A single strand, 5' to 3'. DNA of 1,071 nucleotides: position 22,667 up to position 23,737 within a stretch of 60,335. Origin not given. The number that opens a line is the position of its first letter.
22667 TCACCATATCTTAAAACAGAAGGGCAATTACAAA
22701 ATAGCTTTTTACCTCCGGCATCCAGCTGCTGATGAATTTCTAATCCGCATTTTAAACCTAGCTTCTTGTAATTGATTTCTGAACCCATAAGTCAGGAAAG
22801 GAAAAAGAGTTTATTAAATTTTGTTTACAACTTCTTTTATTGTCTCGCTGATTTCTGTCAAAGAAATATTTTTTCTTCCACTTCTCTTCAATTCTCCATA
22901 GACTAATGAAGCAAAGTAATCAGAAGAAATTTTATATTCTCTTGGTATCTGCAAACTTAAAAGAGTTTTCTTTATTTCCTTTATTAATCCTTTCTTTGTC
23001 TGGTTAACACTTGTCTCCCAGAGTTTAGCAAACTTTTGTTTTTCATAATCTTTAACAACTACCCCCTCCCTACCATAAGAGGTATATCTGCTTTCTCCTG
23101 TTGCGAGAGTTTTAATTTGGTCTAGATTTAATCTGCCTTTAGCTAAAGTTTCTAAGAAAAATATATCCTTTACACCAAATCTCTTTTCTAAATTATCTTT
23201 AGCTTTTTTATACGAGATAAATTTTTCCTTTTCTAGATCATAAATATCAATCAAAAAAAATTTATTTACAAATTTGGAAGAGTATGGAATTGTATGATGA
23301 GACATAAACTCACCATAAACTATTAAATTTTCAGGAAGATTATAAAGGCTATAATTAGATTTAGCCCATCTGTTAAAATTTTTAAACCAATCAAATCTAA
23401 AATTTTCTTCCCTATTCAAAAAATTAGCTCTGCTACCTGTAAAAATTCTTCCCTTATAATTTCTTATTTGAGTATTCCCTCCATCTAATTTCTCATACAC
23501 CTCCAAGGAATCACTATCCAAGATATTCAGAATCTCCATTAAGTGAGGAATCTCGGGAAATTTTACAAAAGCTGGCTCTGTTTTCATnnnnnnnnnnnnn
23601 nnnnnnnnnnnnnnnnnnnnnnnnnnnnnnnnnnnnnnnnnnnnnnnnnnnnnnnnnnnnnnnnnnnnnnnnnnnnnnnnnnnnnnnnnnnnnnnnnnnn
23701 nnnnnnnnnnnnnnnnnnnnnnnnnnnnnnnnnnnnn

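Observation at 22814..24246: Translationally coupled PIN-like nuclease + RNA ligase pair wedged between gatE and gatD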

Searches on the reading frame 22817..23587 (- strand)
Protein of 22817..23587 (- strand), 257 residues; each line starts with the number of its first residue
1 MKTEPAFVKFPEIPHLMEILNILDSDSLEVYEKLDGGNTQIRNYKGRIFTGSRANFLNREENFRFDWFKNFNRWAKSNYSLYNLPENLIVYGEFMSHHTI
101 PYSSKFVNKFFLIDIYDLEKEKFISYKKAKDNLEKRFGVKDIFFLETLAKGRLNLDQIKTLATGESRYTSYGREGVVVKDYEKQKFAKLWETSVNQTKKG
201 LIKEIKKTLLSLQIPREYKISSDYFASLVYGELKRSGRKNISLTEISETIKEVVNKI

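Call 3: search_protein_families(library=pfam, proteins=[window:22817-23587:-], max_evalue=1)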
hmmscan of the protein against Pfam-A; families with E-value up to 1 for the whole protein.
window:22817-23587:- (257 aa): 1 family
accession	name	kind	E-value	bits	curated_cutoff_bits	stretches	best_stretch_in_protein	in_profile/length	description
PF09414.15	RNA_ligase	-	2.8e-17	63.8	27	1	28-183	3-160/171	RNA ligase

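Call 4: search_protein_families(library=ncbifam, proteins=[window:22817-23587:-], max_evalue=1)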
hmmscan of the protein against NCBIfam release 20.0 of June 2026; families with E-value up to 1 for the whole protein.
window:22817-23587:- (257 aa): 1 family
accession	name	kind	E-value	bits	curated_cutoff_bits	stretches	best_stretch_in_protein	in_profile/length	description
TIGR01209.1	TIGR01209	hypoth_equivalog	1.4e-08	34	136.9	1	26-208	79-248/375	RNA ligase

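Call 5: search_solved_structures(query=window:22817-23587:-, max_evalue=1, show_alignments=2)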
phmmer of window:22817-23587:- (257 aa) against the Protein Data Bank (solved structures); distinct sequences matched with E-value up to 1: 22.
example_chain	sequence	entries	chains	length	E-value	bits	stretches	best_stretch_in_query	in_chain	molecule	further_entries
6vt3_A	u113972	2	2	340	0.00014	24.5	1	25-183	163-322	RNA Ligase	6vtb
6vt5_A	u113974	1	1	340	0.0002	24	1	25-182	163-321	RNA Ligase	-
5cot_A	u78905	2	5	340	0.0002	24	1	25-182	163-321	Naegleria gruberi RNA ligase | RNA ligase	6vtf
6vt4_A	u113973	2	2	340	0.00021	23.9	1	26-182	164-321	RNA Ligase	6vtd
2vug_A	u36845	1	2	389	0.00029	23.5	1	11-190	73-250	PAB1020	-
5cou_A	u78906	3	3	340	0.00085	21.9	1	27-182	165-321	Naegleria gruberi RNA ligase | RNA ligase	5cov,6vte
6vt0_A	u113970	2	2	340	0.00092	21.8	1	27-182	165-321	RNA Ligase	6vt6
6vt9_A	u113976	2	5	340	0.0012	21.4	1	25-182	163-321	RNA ligase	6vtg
6vt8_A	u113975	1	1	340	0.0013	21.3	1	25-182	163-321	RNA Ligase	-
6vt1_A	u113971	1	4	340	0.0016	21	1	28-182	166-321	RNA Ligase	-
9rx4_E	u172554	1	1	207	0.39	13.2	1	101-163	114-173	Ras-related protein Rab-1A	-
9mhf_E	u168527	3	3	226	0.45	13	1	101-163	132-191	Ras-related protein Rab-1A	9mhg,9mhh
7eq2_A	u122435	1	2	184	0.52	12.8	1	101-159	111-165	Ras-related protein Rab-1A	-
4fmd_F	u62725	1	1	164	0.53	12.8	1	101-158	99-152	Ras-related protein Rab-1A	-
3tkl_A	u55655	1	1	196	0.57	12.7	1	101-162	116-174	Ras-related protein Rab-1A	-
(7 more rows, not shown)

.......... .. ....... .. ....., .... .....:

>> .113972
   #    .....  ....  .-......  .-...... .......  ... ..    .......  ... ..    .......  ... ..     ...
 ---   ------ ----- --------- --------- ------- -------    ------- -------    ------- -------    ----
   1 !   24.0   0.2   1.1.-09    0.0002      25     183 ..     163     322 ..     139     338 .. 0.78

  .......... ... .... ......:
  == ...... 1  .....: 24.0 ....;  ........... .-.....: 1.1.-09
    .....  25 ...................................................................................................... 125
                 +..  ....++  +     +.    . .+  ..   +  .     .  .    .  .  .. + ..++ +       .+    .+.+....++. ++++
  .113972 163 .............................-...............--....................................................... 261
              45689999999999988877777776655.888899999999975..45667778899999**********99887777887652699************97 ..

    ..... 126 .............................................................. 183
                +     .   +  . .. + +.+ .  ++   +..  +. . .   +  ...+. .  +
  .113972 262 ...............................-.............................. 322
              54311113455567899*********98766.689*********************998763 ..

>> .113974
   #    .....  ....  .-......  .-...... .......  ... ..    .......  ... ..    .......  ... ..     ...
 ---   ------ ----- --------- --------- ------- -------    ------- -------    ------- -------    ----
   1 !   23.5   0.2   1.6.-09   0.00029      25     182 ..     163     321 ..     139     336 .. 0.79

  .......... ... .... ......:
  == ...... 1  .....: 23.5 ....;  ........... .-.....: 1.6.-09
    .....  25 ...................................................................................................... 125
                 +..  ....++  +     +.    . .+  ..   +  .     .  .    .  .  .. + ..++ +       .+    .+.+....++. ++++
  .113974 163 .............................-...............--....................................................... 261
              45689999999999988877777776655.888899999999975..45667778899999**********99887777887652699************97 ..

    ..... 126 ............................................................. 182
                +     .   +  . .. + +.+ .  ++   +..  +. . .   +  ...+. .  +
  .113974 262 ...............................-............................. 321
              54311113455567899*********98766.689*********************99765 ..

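Call 8: find_homologous_proteins(query=window:22817-23587:-, max_evalue=0.001)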
Query window:22817-23587:- (257 aa): 50 proteins with E <= 0.001 among 669 candidates.
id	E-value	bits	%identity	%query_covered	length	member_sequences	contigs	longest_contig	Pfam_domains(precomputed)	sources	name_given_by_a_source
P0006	1.7e-164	563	100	100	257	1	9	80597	PF09414.16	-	-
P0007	5.8e-127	440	78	98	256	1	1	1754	PF09414.16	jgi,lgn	-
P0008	1.0e-104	367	64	100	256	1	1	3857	PF09414.16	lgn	-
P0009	1.9e-104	366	64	100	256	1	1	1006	PF09414.16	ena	-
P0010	6.9e-104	365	65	100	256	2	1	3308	PF09414.16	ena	-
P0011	3.6e-101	356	63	100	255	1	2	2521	PF09414.16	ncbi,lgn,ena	-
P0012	5.8e-101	355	63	100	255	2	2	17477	PF09414.16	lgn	-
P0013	5.4e-100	352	61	100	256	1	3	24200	PF09414.16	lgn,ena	-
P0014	7.9e-100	351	64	100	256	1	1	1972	PF09414.16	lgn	-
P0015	1.0e-99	351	63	100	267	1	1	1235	PF09414.16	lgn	-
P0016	1.8e-99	350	62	100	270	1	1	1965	PF09414.16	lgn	-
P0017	3.2e-99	349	62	99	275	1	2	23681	PF09414.16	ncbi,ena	-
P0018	1.6e-98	347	60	100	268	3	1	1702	PF09414.16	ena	-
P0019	3.1e-98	346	60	100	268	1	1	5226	PF09414.16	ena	-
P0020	7.9e-98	345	62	99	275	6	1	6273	PF09414.16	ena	-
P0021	6.7e-97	342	62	100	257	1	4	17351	PF09414.16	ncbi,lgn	ncbi:MAG: RNA ligase family protein [Candidatus Pacearchaeota archaeon]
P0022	1.5e-96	340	60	100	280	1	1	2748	PF09414.16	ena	-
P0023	1.7e-96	340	61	98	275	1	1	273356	PF09414.16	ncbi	-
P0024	3.2e-95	336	58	100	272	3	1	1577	PF09414.16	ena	-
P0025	1.6e-94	334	61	100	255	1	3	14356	PF09414.16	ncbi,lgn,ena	ncbi:MAG: RNA ligase family protein [Nanoarchaeota archaeon]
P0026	1.7e-93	330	61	100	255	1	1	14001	PF09414.16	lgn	-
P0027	1.8e-93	330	60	100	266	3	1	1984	PF09414.16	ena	-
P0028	2.0e-93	330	58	99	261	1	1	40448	PF09414.16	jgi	-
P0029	8.3e-92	325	55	99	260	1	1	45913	PF09414.16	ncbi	-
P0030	8.8e-92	325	60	100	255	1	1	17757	PF09414.16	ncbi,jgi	jgi:hypothetical protein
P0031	1.1e-91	325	58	99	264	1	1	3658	PF09414.16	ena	-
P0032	5.0e-91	322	58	100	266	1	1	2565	PF09414.16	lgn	-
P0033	6.7e-91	322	56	100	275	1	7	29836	PF09414.16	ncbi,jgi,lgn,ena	-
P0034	1.1e-88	315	51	99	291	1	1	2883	PF09414.16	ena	-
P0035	3.3e-88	313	56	98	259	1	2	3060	PF09414.16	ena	-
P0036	4.5e-88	313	53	100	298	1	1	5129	PF09414.16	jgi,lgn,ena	-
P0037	9.9e-88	312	58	98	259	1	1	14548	PF09414.16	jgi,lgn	jgi:ATP-dependent RNA circularization protein (DNA/RNA ligase family)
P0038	4.8e-87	309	55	99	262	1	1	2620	PF09414.16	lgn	-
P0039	5.8e-87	309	56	100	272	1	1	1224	PF09414.16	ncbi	ncbi:MAG: RNA ligase family protein [Candidatus Pacearchaeota archaeon]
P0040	1.6e-86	308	55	100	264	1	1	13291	PF09414.16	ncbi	-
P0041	1.6e-85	304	53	98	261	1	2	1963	PF09414.16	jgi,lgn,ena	-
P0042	4.1e-85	303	55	100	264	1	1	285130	PF09414.16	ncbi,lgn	ncbi:MAG: RNA ligase family protein [Candidatus Pacearchaeota archaeon]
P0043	4.9e-83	296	52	100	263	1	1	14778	PF09414.16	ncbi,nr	ncbi:MAG: RNA ligase family protein [Nanoarchaeota archaeon]|nr:RNA ligase family protein [Nanoarcha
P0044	2.6e-60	222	47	98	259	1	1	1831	PF09414.16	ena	-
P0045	7.3e-60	220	46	97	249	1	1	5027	PF09414.16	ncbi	-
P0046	6.7e-58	214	43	100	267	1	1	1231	PF09414.16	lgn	-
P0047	5.1e-55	205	51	76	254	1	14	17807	PF09414.16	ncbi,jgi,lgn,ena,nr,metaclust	ncbi:MAG TPA: RNA ligase family protein [Candidatus Nanoarchaeia archaeon]|nr:RNA ligase family prot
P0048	5.8e-55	204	46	98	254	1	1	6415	PF09414.16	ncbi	-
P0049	7.2e-53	197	45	98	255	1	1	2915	PF09414.16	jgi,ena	-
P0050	2.3e-51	193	44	81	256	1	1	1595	PF09414.16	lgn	-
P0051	2.5e-50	189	40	96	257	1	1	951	PF09414.16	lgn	-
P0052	3.8e-49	185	39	98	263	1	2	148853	PF09414.16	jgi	-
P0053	4.5e-49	185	43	96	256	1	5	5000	PF09414.16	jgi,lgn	-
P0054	2.4e-45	173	43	73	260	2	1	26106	PF09414.16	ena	-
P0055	4.2e-34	136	36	99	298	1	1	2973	PF09414.16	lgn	-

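Call 14: find_encoding_contigs(protein=P0042, flank=5000, max_places=2)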
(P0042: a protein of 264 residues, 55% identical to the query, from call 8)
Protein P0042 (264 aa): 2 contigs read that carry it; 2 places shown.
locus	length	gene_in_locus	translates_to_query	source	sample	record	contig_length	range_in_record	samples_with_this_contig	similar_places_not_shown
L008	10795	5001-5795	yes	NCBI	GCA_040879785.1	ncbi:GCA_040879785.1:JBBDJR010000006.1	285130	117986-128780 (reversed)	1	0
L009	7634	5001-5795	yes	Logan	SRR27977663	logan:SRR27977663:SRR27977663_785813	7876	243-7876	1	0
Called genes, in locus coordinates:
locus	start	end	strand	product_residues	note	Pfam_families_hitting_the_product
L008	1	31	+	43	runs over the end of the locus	-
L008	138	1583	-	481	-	PF00587:tRNA-synt_2b, PF03129:HGTP_anticodon, PF09180:ProRS-C_1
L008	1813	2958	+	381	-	PF01490:Aa_trans, PF03222:Trp_Tyr_perm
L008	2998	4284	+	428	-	PF18195:GatD_N, PF00710:Asparaginase, PF17763:Asparaginase_C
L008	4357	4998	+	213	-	-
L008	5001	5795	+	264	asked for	PF09414:RNA_ligase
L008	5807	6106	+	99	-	-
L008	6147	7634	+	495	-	PF02934:GatB_N, PF02637:GatB_Yqey (weak)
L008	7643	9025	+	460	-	PF01336:tRNA_anti-codon, PF00152:tRNA-synt_2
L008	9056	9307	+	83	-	-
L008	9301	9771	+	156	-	PF01230:HIT (weak)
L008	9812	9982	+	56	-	PF09853:DUF2080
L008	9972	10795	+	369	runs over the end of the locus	PF05204:Hom_end (faint), PF14528:LAGLIDADG_3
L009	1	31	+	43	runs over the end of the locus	-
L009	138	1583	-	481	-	PF00587:tRNA-synt_2b, PF03129:HGTP_anticodon, PF09180:ProRS-C_1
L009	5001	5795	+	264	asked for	PF09414:RNA_ligase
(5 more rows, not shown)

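Call 15: find_encoding_contigs(protein=P0023, flank=5000, max_places=2)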
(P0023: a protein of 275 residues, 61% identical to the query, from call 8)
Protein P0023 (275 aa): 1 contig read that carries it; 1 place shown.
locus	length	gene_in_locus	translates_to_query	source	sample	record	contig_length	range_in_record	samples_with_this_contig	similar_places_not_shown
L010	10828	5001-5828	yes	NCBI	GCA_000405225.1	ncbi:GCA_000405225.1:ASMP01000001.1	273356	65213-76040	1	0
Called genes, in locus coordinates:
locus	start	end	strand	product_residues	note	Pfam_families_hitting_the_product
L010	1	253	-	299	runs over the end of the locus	PF00089:Trypsin, PF13365:Trypsin_2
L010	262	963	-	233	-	PF18916:Lycopene_cyc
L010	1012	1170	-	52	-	-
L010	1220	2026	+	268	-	PF14528:LAGLIDADG_3 (weak)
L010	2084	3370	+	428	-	PF18195:GatD_N, PF00710:Asparaginase, PF17763:Asparaginase_C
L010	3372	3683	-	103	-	-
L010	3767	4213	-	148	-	PF09622:DUF2391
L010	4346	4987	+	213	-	-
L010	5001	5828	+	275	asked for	PF09414:RNA_ligase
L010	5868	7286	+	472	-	PF02934:GatB_N, PF02637:GatB_Yqey (faint)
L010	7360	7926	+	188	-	PF01862:PvlArgDC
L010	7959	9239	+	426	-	PF01336:tRNA_anti-codon, PF00152:tRNA-synt_2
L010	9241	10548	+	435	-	PF01336:tRNA_anti-codon, PF00152:tRNA-synt_2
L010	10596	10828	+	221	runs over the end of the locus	PF13483:Lactamase_B_3, PF12706:Lactamase_B_2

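Call 17: find_encoding_contigs(protein=P0052, flank=5000, max_places=2)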
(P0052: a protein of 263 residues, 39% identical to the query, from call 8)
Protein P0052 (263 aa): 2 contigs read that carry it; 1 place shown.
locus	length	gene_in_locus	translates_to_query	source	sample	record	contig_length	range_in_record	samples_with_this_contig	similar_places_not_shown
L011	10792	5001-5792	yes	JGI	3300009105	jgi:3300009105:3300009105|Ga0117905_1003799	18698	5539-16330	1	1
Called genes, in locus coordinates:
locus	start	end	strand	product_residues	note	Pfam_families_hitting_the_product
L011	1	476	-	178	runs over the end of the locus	PF00924:MS_channel_2nd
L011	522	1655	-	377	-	-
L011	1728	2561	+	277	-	PF01926:MMR_HSR1, PF02421:FeoB_N, PF02824:TGS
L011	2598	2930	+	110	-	-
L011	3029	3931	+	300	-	PF14528:LAGLIDADG_3 (faint)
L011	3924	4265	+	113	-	PF01981:PTH2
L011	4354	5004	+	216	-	-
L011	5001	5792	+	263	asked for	PF09414:RNA_ligase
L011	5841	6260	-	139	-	PF00583:Acetyltransf_1 (weak)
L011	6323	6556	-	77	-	PF05768:Glrx-like (weak), PF13098:Thioredoxin_2 (weak), PF13192:Thioredoxin_3 (weak), PF00462:Glutaredoxin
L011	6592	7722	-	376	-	PF01490:Aa_trans, PF03222:Trp_Tyr_perm, PF03845:Spore_permease (weak)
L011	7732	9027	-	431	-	PF01336:tRNA_anti-codon, PF00152:tRNA-synt_2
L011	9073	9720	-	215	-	-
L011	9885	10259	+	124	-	-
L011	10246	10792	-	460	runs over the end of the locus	PF01336:tRNA_anti-codon, PF00152:tRNA-synt_2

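Call 18: find_encoding_contigs(protein=P0047, flank=5000, max_places=3)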
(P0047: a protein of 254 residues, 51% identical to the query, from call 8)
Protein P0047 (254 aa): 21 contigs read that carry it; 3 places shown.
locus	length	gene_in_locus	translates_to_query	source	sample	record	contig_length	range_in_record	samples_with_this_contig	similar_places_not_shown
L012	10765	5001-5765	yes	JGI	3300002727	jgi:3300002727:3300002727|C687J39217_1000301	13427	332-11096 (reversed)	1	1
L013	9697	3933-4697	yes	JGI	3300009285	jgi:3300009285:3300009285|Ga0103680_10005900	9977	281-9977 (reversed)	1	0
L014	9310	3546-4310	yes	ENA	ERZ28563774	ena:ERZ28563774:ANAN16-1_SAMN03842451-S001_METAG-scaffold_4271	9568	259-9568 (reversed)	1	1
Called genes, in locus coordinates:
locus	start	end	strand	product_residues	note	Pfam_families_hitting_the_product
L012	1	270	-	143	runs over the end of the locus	-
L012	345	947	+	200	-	PF00657:Lipase_GDSL, PF13472:Lipase_GDSL_2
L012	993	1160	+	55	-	PF03911:Sec61_beta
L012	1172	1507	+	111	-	PF01849:NAC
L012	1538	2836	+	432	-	PF18195:GatD_N, PF00710:Asparaginase, PF17763:Asparaginase_C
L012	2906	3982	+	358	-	PF00211:Guanylate_cyc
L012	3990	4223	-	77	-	-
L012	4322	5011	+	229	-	-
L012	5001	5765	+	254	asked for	PF09414:RNA_ligase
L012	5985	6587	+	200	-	-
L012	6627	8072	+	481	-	PF02934:GatB_N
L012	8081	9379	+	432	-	PF01336:tRNA_anti-codon, PF00152:tRNA-synt_2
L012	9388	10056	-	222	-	-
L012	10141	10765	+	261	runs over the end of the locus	PF00149:Metallophos, PF12850:Metallophos_2 (faint), PF14582:Metallophos_3 (weak)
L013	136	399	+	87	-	-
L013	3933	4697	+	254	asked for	PF09414:RNA_ligase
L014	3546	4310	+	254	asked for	PF09414:RNA_ligase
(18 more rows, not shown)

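Call 58: search_protein_families(library=padloc, proteins=[window:22817-23587:-], max_evalue=1)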
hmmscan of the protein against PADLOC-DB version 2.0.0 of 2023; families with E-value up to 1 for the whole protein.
window:22817-23587:- (257 aa): 0 families

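Call 59: search_protein_families(library=phrogs, proteins=[window:22817-23587:-], max_evalue=1)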
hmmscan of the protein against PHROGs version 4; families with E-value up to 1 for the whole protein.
window:22817-23587:- (257 aa): 1 family
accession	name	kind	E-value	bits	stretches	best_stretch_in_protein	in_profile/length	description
phrog_31827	-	unknown function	0.048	14.7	1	25-57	44-76/111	-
